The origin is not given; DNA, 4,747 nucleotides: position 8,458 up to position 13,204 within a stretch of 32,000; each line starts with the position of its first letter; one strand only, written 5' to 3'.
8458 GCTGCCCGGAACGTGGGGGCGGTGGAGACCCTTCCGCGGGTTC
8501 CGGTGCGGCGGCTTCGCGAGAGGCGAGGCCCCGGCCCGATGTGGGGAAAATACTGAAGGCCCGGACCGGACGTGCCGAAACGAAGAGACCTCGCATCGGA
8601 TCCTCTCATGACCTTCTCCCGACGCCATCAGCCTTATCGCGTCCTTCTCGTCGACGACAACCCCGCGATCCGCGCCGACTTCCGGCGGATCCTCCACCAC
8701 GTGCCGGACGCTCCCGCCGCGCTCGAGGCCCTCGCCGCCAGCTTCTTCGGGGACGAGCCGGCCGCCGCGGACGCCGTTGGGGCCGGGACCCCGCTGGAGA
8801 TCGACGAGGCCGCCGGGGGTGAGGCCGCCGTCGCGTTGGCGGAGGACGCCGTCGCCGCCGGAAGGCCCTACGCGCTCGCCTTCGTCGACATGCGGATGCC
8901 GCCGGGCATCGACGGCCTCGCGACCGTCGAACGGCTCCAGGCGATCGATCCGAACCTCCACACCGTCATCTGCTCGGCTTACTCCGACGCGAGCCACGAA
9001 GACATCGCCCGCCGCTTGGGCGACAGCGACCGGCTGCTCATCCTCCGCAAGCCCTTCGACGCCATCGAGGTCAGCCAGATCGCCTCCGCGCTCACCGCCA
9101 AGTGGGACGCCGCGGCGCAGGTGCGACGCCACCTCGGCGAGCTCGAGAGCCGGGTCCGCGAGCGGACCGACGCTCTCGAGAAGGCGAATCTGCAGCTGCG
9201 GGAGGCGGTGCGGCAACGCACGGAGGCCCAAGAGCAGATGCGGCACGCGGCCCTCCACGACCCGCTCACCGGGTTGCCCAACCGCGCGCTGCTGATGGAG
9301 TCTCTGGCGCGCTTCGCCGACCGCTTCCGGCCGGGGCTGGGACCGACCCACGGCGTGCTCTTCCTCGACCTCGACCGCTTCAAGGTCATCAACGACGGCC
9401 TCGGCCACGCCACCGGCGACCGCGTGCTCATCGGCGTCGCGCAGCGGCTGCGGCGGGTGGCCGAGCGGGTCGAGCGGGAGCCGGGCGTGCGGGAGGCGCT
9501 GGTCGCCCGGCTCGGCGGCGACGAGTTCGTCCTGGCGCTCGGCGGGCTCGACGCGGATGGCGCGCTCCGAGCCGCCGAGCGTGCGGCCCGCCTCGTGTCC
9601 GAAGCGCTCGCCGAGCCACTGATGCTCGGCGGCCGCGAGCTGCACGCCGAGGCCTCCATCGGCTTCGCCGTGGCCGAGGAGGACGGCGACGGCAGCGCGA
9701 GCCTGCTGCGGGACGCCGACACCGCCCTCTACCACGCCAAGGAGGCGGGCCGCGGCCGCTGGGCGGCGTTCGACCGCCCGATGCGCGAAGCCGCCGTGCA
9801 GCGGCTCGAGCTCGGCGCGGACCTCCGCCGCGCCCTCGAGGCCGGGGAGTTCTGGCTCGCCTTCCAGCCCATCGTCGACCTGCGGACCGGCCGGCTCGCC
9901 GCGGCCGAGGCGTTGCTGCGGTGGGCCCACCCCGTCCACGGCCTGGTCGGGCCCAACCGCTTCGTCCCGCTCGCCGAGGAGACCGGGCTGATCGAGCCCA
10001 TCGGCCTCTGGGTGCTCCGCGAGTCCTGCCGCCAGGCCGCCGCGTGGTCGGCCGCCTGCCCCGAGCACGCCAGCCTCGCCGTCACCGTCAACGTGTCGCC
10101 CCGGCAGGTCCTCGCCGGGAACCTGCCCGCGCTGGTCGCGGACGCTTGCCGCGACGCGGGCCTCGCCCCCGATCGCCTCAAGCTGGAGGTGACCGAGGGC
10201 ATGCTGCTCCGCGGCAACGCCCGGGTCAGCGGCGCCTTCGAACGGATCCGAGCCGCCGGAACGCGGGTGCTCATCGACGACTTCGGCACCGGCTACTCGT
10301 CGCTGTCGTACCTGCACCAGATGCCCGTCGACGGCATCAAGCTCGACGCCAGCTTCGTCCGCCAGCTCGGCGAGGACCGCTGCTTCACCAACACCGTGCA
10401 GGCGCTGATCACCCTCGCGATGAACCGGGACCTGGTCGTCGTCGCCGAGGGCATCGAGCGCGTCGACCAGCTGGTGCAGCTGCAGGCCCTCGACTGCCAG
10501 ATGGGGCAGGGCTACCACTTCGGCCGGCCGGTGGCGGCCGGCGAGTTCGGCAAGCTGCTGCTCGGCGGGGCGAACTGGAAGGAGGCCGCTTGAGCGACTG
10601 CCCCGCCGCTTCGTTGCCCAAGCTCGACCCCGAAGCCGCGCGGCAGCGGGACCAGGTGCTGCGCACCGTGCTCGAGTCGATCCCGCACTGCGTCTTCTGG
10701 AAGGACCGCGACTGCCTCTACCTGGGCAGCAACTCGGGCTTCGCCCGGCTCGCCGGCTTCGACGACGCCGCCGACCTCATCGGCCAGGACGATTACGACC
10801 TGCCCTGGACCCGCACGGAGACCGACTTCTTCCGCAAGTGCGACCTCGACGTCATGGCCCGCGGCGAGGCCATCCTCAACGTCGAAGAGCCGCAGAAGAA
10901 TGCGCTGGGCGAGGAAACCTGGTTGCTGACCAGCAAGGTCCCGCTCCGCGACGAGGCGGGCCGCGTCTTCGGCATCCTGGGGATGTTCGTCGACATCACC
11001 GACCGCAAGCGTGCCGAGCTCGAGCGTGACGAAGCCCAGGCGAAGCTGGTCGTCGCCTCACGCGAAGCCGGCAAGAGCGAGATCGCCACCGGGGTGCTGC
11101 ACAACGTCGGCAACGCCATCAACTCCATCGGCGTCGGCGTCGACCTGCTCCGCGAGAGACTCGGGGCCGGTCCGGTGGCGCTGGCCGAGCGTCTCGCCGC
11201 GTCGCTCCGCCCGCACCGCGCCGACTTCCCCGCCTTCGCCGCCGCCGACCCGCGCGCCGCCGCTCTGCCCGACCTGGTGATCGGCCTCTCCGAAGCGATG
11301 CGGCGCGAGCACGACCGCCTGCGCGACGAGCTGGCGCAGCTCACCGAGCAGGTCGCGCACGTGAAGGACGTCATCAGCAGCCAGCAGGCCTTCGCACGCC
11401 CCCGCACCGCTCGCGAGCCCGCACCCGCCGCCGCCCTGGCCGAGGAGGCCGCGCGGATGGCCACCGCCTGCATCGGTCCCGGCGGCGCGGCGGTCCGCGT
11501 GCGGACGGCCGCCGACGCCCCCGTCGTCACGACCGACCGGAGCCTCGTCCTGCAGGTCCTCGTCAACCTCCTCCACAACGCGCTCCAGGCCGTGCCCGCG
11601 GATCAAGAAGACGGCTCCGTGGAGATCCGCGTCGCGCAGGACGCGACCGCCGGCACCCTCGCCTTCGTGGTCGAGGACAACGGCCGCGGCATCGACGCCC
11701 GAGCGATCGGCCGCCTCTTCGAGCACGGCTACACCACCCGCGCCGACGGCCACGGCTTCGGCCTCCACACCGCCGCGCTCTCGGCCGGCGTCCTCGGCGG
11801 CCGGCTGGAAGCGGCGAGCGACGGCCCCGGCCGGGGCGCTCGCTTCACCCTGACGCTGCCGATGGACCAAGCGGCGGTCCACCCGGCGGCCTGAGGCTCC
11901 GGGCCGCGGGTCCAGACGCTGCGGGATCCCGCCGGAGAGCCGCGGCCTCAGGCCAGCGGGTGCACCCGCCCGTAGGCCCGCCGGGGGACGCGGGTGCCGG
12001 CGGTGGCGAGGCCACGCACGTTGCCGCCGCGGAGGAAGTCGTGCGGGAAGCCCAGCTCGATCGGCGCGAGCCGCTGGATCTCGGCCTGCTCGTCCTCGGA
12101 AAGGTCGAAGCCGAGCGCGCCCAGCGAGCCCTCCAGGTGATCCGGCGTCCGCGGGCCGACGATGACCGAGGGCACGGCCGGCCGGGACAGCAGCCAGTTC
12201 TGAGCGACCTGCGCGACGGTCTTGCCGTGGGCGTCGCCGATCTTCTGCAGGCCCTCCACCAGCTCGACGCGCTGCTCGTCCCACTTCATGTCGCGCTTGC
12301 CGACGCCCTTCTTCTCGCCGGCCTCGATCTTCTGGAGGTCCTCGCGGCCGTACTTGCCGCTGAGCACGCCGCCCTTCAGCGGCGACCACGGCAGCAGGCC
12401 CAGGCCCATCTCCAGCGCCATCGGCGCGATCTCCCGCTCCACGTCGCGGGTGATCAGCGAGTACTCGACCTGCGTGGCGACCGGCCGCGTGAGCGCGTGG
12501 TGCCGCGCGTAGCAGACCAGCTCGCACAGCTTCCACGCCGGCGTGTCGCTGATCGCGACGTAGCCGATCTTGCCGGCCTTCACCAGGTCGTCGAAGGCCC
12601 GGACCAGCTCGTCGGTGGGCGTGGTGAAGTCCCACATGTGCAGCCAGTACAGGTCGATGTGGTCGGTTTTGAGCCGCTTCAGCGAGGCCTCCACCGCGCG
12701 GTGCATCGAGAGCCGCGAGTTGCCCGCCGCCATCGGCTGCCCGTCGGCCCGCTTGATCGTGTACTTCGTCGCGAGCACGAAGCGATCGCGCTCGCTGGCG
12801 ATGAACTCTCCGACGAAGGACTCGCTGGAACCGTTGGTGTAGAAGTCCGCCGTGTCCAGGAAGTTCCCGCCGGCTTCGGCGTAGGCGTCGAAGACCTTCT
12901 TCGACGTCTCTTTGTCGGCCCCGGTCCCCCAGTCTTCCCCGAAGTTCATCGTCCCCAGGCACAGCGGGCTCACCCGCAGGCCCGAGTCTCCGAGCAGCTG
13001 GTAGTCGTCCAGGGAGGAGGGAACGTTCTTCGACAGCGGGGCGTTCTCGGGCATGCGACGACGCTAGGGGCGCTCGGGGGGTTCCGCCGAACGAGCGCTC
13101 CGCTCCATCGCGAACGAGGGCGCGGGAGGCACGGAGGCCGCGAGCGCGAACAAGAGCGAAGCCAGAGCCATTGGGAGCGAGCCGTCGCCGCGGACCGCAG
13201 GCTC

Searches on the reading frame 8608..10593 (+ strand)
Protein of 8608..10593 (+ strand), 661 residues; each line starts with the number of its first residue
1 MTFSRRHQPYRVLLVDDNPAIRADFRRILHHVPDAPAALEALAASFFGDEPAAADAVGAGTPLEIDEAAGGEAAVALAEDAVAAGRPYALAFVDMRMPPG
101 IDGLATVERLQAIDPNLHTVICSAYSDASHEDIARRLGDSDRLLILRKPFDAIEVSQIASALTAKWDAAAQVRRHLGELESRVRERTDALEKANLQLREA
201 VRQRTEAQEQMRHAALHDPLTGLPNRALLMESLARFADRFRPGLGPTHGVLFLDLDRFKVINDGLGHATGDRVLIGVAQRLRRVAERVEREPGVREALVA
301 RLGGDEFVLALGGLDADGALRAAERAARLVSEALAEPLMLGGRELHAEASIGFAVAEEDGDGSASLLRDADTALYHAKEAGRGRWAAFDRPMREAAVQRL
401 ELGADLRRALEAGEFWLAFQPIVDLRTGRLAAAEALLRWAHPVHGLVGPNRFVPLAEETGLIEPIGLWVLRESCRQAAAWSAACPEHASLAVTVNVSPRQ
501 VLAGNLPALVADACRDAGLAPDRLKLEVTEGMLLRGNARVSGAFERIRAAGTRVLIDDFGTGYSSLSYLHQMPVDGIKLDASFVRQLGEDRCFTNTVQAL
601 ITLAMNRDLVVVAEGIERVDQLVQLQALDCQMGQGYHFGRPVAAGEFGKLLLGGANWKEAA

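Call 97: search_protein_families(library=pfam, proteins=[window:8608-10593:+], max_evalue=0.0001)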
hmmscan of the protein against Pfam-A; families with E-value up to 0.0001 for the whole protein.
window:8608-10593:+ (661 aa): 3 families
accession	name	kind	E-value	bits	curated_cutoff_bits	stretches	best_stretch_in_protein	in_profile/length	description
PF00563.25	EAL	-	3.5e-65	220.1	31.3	1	405-641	3-236/236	EAL domain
PF00990.26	GGDEF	-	2.8e-39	134.9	23.8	1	215-383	1-160/161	Diguanylate cyclase, GGDEF domain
PF00072.30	Response_reg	-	3.3e-09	37.3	30.2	1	64-155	24-106/111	Response regulator receiver domain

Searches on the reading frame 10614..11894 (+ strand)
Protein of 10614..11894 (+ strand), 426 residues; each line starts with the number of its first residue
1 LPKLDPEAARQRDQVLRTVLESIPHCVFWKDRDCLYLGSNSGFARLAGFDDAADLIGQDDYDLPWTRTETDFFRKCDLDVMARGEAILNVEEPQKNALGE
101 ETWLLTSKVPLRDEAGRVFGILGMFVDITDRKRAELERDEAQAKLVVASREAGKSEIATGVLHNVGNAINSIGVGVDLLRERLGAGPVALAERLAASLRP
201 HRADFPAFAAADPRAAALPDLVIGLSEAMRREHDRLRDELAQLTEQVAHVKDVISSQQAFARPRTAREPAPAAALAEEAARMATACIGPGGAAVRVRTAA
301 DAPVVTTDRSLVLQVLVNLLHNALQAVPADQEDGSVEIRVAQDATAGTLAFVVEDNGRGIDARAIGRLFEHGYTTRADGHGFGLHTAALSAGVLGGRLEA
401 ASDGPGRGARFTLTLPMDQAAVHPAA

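Call 97: search_protein_families(library=pfam, proteins=[window:10614-11894:+], max_evalue=0.0001)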
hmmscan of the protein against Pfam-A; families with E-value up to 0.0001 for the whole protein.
window:10614-11894:+ (426 aa): 2 families
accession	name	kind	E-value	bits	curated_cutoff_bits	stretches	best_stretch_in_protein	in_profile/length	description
PF02518.31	HATPase_c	-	6.8e-19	68.8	26.4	1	308-418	2-110/111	Histidine kinase-, DNA gyrase B-, and HSP90-like ATPase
PF08448.16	PAS_4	-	3.2e-12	47.1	23.1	1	20-133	1-110/110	PAS fold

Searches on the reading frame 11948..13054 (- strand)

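Call 97: search_protein_families(library=pfam, proteins=[window:11948-13054:-], max_evalue=0.0001)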
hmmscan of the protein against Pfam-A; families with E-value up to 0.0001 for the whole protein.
window:11948-13054:- (368 aa): 1 family
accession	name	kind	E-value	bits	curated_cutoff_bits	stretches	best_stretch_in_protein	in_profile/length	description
PF00248.27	Aldo_ket_red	-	1.3e-73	248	24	1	30-329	1-289/291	Aldo/keto reductase family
